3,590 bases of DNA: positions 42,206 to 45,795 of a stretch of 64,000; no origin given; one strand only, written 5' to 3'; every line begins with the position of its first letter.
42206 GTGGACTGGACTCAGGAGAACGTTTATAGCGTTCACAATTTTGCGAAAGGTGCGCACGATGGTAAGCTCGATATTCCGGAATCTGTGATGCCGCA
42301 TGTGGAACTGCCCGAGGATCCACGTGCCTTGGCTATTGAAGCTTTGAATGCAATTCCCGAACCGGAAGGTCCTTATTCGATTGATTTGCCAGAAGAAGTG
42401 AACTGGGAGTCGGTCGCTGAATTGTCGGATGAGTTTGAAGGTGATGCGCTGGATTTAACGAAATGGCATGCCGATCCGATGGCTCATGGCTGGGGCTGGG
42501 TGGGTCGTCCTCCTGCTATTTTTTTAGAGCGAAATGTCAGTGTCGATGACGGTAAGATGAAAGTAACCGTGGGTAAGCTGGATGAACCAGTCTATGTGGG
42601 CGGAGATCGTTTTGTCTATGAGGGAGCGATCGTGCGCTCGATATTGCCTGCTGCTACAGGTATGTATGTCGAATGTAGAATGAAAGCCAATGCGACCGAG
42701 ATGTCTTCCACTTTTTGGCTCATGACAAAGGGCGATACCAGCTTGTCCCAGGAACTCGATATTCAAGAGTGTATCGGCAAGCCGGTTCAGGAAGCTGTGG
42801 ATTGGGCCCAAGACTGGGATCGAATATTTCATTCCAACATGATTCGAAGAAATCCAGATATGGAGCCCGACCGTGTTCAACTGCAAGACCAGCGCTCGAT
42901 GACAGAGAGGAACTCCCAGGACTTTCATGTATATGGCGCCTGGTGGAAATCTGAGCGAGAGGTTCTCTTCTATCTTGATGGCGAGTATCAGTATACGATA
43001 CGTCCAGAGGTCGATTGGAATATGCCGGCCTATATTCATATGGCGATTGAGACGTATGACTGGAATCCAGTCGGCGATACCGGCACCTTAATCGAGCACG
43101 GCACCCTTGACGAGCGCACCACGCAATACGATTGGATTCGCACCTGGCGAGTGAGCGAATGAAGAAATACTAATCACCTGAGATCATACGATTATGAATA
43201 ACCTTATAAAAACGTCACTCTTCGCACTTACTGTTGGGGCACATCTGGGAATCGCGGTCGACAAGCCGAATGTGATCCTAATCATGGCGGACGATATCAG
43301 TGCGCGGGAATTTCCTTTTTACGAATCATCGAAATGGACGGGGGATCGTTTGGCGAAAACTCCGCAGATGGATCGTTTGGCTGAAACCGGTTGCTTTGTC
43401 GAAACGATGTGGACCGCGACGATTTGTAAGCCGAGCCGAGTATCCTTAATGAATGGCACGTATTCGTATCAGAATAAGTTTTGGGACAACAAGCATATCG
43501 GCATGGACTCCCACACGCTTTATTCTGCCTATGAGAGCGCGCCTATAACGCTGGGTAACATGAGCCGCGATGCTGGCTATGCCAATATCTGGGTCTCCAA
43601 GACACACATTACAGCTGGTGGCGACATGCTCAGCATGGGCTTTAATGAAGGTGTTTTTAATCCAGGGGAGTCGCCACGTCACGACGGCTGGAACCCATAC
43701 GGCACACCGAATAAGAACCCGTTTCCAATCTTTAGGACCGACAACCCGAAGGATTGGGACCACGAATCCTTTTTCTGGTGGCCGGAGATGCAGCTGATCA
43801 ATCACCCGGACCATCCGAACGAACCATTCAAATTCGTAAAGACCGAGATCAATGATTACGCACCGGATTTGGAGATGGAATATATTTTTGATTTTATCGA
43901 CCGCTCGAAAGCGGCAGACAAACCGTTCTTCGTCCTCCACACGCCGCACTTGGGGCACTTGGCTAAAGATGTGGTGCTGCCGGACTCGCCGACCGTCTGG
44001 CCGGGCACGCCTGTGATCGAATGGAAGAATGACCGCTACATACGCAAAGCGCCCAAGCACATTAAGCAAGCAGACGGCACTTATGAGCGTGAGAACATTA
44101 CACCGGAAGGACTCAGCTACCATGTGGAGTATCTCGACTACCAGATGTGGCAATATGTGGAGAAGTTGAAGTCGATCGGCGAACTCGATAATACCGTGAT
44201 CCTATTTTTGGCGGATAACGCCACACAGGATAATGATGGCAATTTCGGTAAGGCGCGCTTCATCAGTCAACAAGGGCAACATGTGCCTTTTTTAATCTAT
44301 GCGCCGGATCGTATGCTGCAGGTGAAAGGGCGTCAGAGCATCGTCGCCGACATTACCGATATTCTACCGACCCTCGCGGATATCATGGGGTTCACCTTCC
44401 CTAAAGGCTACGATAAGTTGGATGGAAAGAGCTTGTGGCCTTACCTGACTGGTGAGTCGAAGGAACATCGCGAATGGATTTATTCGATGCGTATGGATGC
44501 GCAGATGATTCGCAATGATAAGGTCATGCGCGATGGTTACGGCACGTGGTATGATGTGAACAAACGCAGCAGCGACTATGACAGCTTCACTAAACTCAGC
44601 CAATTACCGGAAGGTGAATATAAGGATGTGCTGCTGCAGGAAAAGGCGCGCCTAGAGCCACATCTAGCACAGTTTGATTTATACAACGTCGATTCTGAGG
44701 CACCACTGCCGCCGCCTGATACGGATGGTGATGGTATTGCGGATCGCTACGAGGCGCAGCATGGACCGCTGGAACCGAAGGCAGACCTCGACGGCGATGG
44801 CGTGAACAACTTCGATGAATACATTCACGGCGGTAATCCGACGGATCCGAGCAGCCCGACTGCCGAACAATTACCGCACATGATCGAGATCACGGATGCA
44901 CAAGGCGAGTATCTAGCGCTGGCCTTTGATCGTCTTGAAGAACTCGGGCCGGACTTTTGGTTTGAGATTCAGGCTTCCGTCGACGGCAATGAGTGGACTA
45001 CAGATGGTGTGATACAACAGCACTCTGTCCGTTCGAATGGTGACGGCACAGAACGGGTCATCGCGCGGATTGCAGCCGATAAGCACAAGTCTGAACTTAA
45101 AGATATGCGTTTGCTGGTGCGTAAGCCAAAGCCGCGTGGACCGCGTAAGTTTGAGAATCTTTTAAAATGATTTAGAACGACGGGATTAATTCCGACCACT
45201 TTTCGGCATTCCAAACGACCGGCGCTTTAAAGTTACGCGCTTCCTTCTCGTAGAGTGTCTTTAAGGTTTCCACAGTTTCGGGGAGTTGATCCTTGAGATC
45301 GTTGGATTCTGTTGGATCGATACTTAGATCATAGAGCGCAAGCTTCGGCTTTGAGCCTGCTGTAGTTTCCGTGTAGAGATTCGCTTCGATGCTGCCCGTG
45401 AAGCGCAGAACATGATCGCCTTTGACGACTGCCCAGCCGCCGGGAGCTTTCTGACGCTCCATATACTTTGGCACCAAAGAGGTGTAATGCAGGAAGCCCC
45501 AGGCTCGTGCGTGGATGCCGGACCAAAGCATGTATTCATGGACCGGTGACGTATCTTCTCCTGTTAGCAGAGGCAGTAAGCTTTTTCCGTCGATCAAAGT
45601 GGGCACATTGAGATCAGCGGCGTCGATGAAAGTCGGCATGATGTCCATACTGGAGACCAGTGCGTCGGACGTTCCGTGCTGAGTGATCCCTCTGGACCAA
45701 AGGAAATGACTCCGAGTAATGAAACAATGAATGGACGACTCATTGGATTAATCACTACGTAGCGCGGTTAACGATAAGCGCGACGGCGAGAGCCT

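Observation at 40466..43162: Sulfatase-GH16 fusion protein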

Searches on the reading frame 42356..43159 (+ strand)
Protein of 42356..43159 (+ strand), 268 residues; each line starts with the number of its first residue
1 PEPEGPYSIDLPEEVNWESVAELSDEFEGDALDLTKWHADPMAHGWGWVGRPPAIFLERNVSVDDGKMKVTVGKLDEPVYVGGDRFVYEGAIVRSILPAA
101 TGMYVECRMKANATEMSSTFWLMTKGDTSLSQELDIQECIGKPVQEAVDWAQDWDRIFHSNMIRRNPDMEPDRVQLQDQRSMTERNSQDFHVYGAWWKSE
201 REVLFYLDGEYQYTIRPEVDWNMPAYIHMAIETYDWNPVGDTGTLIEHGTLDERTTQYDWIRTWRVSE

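Call 8: search_solved_structures(query=window:42356-43159:+, max_evalue=0.01, show_alignments=2)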
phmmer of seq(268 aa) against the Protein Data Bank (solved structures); distinct sequences matched with E-value up to 0.01: 16.
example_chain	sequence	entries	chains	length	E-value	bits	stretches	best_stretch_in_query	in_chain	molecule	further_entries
3juu_A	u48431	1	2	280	3e-57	197.3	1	15-266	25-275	porphyranase B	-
4awd_A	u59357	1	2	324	9.4e-36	126.8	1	10-266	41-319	BETA-PORPHYRANASE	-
4ate_A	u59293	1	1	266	1.2e-24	90.3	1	16-266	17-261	BETA-PORPHYRANASE A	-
3ilf_A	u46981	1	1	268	8.9e-23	84.2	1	15-266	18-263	porphyranase A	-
6hy3_A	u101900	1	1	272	2.7e-12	49.8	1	11-266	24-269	Beta-agarase C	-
7fgz_A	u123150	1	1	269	3e-08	36.5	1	16-265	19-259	GH16 hydrolase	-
8ep4_A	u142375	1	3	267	1e-07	34.8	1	10-264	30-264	Glycosyl hydrolase family 16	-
9xkt_A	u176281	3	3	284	1.3e-07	34.5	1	15-219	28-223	Kappa-carrageenase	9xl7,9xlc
5t9x_A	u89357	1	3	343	6.9e-07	32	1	44-212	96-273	Glycoside Hydrolase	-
8ew1_A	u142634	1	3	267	1.1e-06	31.3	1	10-264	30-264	Glycosyl hydrolase family 16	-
3wz1_A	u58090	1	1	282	1.1e-05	28.1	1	63-264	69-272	Agarase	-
1o4y_A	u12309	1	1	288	0.00012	24.7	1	86-222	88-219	beta-agarase A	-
1o4z_A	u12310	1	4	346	0.00013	24.5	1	9-215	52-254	beta-agarase B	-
4atf_A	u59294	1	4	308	0.00024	23.7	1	9-215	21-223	BETA-AGARASE B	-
1urx_A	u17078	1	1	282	0.00047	22.7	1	86-222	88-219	BETA-AGARASE A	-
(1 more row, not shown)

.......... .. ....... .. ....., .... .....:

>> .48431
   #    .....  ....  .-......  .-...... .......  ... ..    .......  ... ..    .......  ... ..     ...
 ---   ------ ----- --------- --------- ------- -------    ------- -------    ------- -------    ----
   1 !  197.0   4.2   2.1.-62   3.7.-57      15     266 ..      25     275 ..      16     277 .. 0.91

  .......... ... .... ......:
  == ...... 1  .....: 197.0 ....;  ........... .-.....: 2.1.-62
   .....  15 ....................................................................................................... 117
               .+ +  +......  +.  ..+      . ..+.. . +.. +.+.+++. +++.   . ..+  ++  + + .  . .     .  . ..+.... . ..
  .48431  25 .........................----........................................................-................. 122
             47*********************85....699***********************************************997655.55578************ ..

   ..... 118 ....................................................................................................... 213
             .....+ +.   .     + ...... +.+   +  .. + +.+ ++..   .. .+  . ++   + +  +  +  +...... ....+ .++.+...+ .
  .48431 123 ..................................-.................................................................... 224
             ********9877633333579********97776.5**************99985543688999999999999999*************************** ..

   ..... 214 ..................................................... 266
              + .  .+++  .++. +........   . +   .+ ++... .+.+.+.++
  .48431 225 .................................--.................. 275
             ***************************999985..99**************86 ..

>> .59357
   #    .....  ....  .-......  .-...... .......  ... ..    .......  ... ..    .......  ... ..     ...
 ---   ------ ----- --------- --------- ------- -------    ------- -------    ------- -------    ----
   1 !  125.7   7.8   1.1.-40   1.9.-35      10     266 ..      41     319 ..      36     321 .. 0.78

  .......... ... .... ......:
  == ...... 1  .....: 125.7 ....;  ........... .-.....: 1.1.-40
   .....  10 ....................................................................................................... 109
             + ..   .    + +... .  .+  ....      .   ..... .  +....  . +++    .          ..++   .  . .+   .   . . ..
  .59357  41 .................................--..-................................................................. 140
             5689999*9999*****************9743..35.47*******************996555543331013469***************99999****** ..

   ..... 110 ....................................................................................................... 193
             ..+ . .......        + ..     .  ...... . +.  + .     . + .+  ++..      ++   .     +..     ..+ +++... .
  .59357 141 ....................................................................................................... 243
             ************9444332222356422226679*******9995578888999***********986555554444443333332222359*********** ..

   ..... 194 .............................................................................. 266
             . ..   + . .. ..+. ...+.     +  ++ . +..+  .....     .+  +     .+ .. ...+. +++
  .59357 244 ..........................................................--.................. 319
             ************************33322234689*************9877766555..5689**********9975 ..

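Call 70: search_protein_representatives(protein=window:42356-43159:+)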
Query: 268 residues. Proteins with E-value up to 0.001 (for the whole library): 849; up to 1e-10: 387; up to 1e-30: 102. The best 150 are listed.
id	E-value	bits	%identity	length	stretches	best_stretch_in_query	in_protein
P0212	4.6e-108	377.2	63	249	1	21-268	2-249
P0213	2.3e-95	335.6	55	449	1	2-266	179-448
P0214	1.4e-91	323.1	54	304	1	12-267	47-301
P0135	7.0e-80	284.7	49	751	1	12-268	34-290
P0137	2.5e-79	283.0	48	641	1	12-267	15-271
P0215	3.2e-78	279.3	49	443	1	16-267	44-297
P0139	2.0e-75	270.1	48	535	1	12-268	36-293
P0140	3.9e-72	259.3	48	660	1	12-266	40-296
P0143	7.2e-70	251.9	47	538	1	12-266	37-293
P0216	3.0e-67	243.3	44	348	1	11-266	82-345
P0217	3.6e-67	243.0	50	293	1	10-212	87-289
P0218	1.5e-65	237.7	49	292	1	13-216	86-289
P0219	8.4e-63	228.7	43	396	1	13-266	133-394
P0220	1.3e-62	228.1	52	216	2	148-266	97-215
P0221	1.6e-62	227.8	44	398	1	11-267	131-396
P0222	1.4e-60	221.4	43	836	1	19-268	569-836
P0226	7.0e-57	209.3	39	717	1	10-266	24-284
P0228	1.6e-56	208.1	39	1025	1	13-267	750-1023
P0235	1.5e-50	188.5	39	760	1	12-267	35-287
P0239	4.1e-47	177.2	43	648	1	12-266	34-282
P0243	3.4e-46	174.2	44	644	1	12-266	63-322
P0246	5.7e-45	170.2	42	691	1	14-266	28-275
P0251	3.6e-40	154.4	39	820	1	12-266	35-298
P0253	7.9e-40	153.3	38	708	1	12-266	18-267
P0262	5.2e-38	147.3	39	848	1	12-266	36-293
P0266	2.4e-37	145.1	36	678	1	23-267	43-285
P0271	5.5e-37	144.0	39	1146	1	12-266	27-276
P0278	7.8e-36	140.2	29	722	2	3-266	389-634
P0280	2.5e-35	138.6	38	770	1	15-267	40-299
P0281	2.9e-35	138.3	30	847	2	11-266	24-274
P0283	4.8e-34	134.3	42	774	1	17-266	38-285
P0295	9.2e-31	123.6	43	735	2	14-143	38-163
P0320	2.1e-25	106.0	38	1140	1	12-265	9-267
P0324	7.8e-25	104.1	39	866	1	14-266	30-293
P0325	8.9e-25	103.9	37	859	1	15-264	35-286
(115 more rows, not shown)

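Call 71: search_protein_families(library=pfam, proteins=[P0222, P0228, P0226, P0235, P0251, P0262, P0271, P0280, P0281, P0283], max_evalue=0.0001)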
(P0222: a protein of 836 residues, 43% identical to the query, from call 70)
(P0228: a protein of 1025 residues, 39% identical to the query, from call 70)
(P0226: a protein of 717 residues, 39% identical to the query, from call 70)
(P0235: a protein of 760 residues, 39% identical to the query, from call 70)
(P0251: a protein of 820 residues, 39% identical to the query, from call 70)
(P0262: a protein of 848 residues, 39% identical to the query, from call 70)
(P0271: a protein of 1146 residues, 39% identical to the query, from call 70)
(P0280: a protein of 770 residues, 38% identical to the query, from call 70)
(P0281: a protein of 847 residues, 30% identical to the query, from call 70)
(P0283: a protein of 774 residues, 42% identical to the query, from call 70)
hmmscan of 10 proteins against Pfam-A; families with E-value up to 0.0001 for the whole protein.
P0222 (836 aa): 2 families
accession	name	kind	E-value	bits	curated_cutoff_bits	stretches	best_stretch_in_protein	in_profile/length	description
PF13149.12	Mfa_like_1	-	8.7e-37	127.9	27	1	41-268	1-246/246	Fimbrillin-like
PF23952.1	LRR_EndoS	-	1.2e-05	25.9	27.9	0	312-411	17-75/116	Endo-beta-N-acetylglucosaminidase EndoS LRR domain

P0228 (1025 aa): 6 families
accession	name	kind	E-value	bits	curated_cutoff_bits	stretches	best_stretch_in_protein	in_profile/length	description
PF23952.1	LRR_EndoS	-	5.9e-11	43.1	27.9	1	503-646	22-111/116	Endo-beta-N-acetylglucosaminidase EndoS LRR domain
PF00036.39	EF-hand_1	-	2.3e-08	33.4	25.4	0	42-55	9-22/29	EF hand domain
PF12799.13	LRR_4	-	5.4e-08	33.3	27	0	57-98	2-43/44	Leucine Rich repeats (2 copies)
PF13405.12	EF-hand_6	-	3.7e-07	29.7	25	0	42-57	9-24/30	EF-hand domain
PF13202.12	EF-hand_5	-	1.6e-06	27.7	25.9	0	42-54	8-20/25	EF hand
PF13499.12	EF-hand_7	-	6e-05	23.8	30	0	320-339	43-61/67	EF-hand domain pair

P0226 (717 aa): 2 families
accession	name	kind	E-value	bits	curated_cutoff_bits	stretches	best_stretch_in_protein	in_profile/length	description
PF13620.12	CarboxypepD_reg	-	4.4e-12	46.6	32.3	1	412-476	3-74/82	Carboxypeptidase regulatory-like domain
PF18962.6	Por_Secre_tail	-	5.8e-11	43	27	1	652-709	1-65/75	Secretion system C-terminal sorting domain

P0235 (760 aa): 4 families
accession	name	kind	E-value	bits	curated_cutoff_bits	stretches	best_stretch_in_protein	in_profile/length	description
PF14200.12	RicinB_lectin_2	-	3.4e-17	63.4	25.6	2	544-624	2-82/89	Ricin-type beta-trefoil lectin domain-like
PF00722.28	Glyco_hydro_16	-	7.8e-11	42.2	22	1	78-251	11-150/175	Glycosyl hydrolases family 16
PF18962.6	Por_Secre_tail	-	1.5e-09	38.5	27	1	677-759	1-75/75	Secretion system C-terminal sorting domain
PF00652.28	Ricin_B_lectin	-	8.1e-06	26.5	29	0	509-620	3-105/126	Ricin-type beta-trefoil lectin domain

P0251 (820 aa): 5 families
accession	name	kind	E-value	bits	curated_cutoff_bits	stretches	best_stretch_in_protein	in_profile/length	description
PF03422.21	CBM_6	-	1.3e-18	67.9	28.9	1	354-458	11-124/125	Carbohydrate binding module (family 6)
PF02018.23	CBM_4_9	-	1.6e-15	58.1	25.9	1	587-704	1-135/136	Carbohydrate binding domain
PF18099.7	CBM_35_2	-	7.1e-15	55.5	23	1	355-456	6-111/112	Carbohydrate binding module (family 35)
PF00722.28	Glyco_hydro_16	-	2.7e-10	40.4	22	1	93-244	28-139/175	Glycosyl hydrolases family 16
PF18962.6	Por_Secre_tail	-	4e-05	24.3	27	0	746-818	1-74/75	Secretion system C-terminal sorting domain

P0262 (848 aa): 2 families
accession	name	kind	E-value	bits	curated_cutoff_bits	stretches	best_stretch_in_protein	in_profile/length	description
PF00722.28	Glyco_hydro_16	-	8.8e-10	38.8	22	1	79-249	12-141/175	Glycosyl hydrolases family 16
PF18962.6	Por_Secre_tail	-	9e-09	35.9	27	1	769-837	1-68/75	Secretion system C-terminal sorting domain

P0271 (1146 aa): 5 families
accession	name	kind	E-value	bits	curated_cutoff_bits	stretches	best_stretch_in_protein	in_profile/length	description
PF00722.28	Glyco_hydro_16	-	3.5e-15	56.3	22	1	68-228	10-137/175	Glycosyl hydrolases family 16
PF24517.2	CBM96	-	2.9e-13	50.4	26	1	431-557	27-164/164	Carbohydrate-binding module family 96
PF18962.6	Por_Secre_tail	-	3.2e-10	40.6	27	1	1079-1140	1-67/75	Secretion system C-terminal sorting domain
PF06283.17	ThuA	-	1.7e-05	25.6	33.4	1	830-906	20-90/209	Trehalose utilisation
PF14258.12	DUF4350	-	1.9e-05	25.4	30.4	1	829-1051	8-179/181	Domain of unknown function (DUF4350)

P0280 (770 aa): 5 families
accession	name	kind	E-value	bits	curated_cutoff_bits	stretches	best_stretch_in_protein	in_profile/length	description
PF03422.21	CBM_6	-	4.2e-23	82.4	28.9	1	561-671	6-121/125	Carbohydrate binding module (family 6)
PF18099.7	CBM_35_2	-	2.7e-21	76.2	23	1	566-672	5-111/112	Carbohydrate binding module (family 35)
PF00722.28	Glyco_hydro_16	-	3.4e-10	40.1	22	1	95-253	28-140/175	Glycosyl hydrolases family 16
PF16990.11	CBM_35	-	7.2e-06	26.8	28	1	563-660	10-105/121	Carbohydrate binding module (family 35)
PF18962.6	Por_Secre_tail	-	1.5e-05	25.6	27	1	698-768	1-74/75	Secretion system C-terminal sorting domain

P0281 (847 aa): 3 families
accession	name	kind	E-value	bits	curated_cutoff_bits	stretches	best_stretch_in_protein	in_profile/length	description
PF03422.21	CBM_6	-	7.8e-32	110.6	28.9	1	652-772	1-125/125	Carbohydrate binding module (family 6)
PF18099.7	CBM_35_2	-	5.4e-12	46.2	23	1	662-755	5-100/112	Carbohydrate binding module (family 35)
PF18962.6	Por_Secre_tail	-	1.1e-06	29.3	27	1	788-841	1-66/75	Secretion system C-terminal sorting domain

P0283 (774 aa): 0 families

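Call 72: search_protein_families(library=pfam, proteins=[P0320, P0324, P0325, P0295, P0278, P0253, P0246, P0266, P0243, P0239], max_evalue=0.0001)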
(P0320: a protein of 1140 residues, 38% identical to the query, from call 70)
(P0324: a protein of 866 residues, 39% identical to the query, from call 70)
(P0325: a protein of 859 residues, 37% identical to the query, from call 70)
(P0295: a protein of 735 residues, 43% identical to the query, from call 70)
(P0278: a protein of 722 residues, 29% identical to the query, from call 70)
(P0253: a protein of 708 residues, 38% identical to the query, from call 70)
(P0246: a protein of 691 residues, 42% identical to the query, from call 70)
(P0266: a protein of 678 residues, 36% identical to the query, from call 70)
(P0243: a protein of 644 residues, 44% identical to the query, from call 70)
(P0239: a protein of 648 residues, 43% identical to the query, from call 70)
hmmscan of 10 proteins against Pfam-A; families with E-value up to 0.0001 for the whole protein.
P0320 (1140 aa): 8 families
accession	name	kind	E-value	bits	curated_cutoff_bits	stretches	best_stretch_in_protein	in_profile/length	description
PF02018.23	CBM_4_9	-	4.8e-16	59.8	25.9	1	279-395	2-133/136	Carbohydrate binding domain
PF00722.28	Glyco_hydro_16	-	2.2e-13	50.5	22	1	67-234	28-154/175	Glycosyl hydrolases family 16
PF03422.21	CBM_6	-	6.4e-13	49.5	28.9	1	753-859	9-124/125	Carbohydrate binding module (family 6)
PF18099.7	CBM_35_2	-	1.2e-12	48.3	23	1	751-856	1-110/112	Carbohydrate binding module (family 35)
PF14600.11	CBM_5_12_2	-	1.8e-09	37.8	27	0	931-970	24-61/62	Cellulose-binding domain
PF02368.24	Big_2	-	1e-08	35.4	22.8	1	632-706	2-76/79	Bacterial Ig-like domain (group 2)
PF18962.6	Por_Secre_tail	-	4e-08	33.9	27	1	1063-1138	1-75/75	Secretion system C-terminal sorting domain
PF02839.19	CBM_5_12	-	8.7e-06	26.1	26.2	0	989-1028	2-44/44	Carbohydrate-binding module family 5/12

P0324 (866 aa): 4 families
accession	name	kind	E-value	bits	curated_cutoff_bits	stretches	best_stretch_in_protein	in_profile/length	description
PF02018.23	CBM_4_9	-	4.6e-13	50.1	25.9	1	305-423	2-134/136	Carbohydrate binding domain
PF13620.12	CarboxypepD_reg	-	1.3e-11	45.1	32.3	0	558-621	2-70/82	Carboxypeptidase regulatory-like domain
PF18962.6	Por_Secre_tail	-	4.2e-08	33.8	27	1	800-857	1-64/75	Secretion system C-terminal sorting domain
PF13715.12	CarbopepD_reg_2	-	2.1e-05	24.9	32.2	0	641-706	5-73/88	CarboxypepD_reg-like domain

P0325 (859 aa): 4 families
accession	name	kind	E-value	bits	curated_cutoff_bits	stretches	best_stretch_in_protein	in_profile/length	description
PF02018.23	CBM_4_9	-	1.7e-11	45.1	25.9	1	299-413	2-133/136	Carbohydrate binding domain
PF13620.12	CarboxypepD_reg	-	1.5e-09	38.5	32.3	1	550-620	3-78/82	Carboxypeptidase regulatory-like domain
PF18962.6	Por_Secre_tail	-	2.5e-09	37.8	27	1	791-848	1-64/75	Secretion system C-terminal sorting domain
PF13715.12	CarbopepD_reg_2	-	3e-05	24.4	32.2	0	552-621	4-74/88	CarboxypepD_reg-like domain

P0295 (735 aa): 2 families
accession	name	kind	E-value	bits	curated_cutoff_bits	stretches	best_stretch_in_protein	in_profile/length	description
PF18962.6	Por_Secre_tail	-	2.9e-10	40.7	27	1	658-732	1-73/75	Secretion system C-terminal sorting domain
PF00722.28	Glyco_hydro_16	-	1e-06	28.8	22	0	78-166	12-84/175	Glycosyl hydrolases family 16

P0278 (722 aa): 0 families

P0253 (708 aa): 5 families
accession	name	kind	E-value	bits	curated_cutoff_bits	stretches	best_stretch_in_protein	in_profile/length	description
PF14200.12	RicinB_lectin_2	-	1.9e-15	57.7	25.6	1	524-599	2-76/89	Ricin-type beta-trefoil lectin domain-like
PF18962.6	Por_Secre_tail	-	5.6e-13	49.4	27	1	641-701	1-66/75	Secretion system C-terminal sorting domain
PF00722.28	Glyco_hydro_16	-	9.4e-13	48.4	22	1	60-239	11-158/175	Glycosyl hydrolases family 16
PF17957.7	Big_7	-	3.3e-07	31.3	24.1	1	386-462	1-70/70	Bacterial Ig domain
PF00652.28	Ricin_B_lectin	-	3.7e-05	24.3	29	1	525-621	38-126/126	Ricin-type beta-trefoil lectin domain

P0246 (691 aa): 2 families
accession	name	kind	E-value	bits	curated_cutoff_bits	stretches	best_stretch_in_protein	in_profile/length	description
PF00722.28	Glyco_hydro_16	-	2.7e-11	43.7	22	1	94-229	29-139/175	Glycosyl hydrolases family 16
PF18962.6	Por_Secre_tail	-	4e-10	40.3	27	1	618-690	1-75/75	Secretion system C-terminal sorting domain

P0266 (678 aa): 7 families
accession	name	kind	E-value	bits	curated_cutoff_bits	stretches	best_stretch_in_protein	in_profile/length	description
PF03422.21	CBM_6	-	3.4e-32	111.8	28.9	1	301-418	1-122/125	Carbohydrate binding module (family 6)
PF00722.28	Glyco_hydro_16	-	1.1e-13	51.5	22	1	94-247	28-150/175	Glycosyl hydrolases family 16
PF24517.2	CBM96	-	1.8e-13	51.1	26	1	454-574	38-164/164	Carbohydrate-binding module family 96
PF18962.6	Por_Secre_tail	-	1.3e-11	45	27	1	604-672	1-70/75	Secretion system C-terminal sorting domain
PF18099.7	CBM_35_2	-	9.6e-11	42.2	23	1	308-404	2-100/112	Carbohydrate binding module (family 35)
PF16990.11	CBM_35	-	2e-06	28.5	28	1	300-421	3-120/121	Carbohydrate binding module (family 35)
PF13585.12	CHU_C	-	2.9e-05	24.6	27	0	606-671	9-78/86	CHU_C Type IX secretion signal domain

P0243 (644 aa): 1 family
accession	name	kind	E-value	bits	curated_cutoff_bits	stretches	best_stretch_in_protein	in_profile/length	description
PF18962.6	Por_Secre_tail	-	4.3e-06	27.4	27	1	570-643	1-75/75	Secretion system C-terminal sorting domain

P0239 (648 aa): 4 families
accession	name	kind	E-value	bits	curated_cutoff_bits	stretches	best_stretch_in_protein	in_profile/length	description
PF03422.21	CBM_6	-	2.5e-18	67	28.9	1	438-548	4-121/125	Carbohydrate binding module (family 6)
PF18099.7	CBM_35_2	-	2.4e-13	50.6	23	1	448-549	10-111/112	Carbohydrate binding module (family 35)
PF00722.28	Glyco_hydro_16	-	1.1e-11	45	22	1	92-239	23-141/175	Glycosyl hydrolases family 16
PF18962.6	Por_Secre_tail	-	7.3e-08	33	27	1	579-646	1-74/75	Secretion system C-terminal sorting domain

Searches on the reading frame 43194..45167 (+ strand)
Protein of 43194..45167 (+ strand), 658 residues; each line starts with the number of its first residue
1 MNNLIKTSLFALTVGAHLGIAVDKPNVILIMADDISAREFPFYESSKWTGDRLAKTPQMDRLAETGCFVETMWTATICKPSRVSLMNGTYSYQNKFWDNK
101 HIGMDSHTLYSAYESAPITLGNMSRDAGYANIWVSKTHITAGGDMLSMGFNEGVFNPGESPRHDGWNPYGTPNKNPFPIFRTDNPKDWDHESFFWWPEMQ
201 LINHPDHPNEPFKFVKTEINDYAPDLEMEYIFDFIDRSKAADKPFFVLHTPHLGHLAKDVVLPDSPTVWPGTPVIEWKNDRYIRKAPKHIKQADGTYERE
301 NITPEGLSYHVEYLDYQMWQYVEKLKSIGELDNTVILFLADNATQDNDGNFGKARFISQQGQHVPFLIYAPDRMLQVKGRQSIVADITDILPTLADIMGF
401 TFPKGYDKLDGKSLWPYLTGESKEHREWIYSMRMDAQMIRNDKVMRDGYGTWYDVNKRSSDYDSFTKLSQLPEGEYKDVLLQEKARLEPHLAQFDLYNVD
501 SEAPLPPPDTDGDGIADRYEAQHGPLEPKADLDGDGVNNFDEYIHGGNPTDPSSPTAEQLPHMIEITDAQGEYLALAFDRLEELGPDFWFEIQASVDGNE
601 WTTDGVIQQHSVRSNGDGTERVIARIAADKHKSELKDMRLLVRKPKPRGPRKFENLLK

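Call 4: search_protein_families(library=pfam, proteins=[window:43194-45167:+], max_evalue=0.01)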
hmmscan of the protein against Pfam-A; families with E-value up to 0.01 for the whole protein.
window:43194-45167:+ (658 aa): 3 families
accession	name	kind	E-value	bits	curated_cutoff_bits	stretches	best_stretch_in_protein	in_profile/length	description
PF00884.28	Sulfatase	-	8.5e-25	88.1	25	1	25-399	1-300/301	Sulfatase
PF16347.10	SGSH_C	-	4.9e-05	24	29.3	1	353-430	8-81/154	N-sulphoglucosamine sulphohydrolase, C-terminal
PF18884.5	TSP3_bac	-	0.0014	18.8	25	1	509-524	1-16/22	Bacterial TSP3 repeat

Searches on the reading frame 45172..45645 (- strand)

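Call 6: search_protein_families(library=pfam, proteins=[window:45172-45645:-], max_evalue=0.001)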
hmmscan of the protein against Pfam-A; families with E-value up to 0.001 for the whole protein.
window:45172-45645:- (157 aa): 1 family
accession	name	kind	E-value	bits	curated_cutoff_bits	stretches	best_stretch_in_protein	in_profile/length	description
PF16347.10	SGSH_C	-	1.4e-06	29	29.3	1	1-34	42-75/154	N-sulphoglucosamine sulphohydrolase, C-terminal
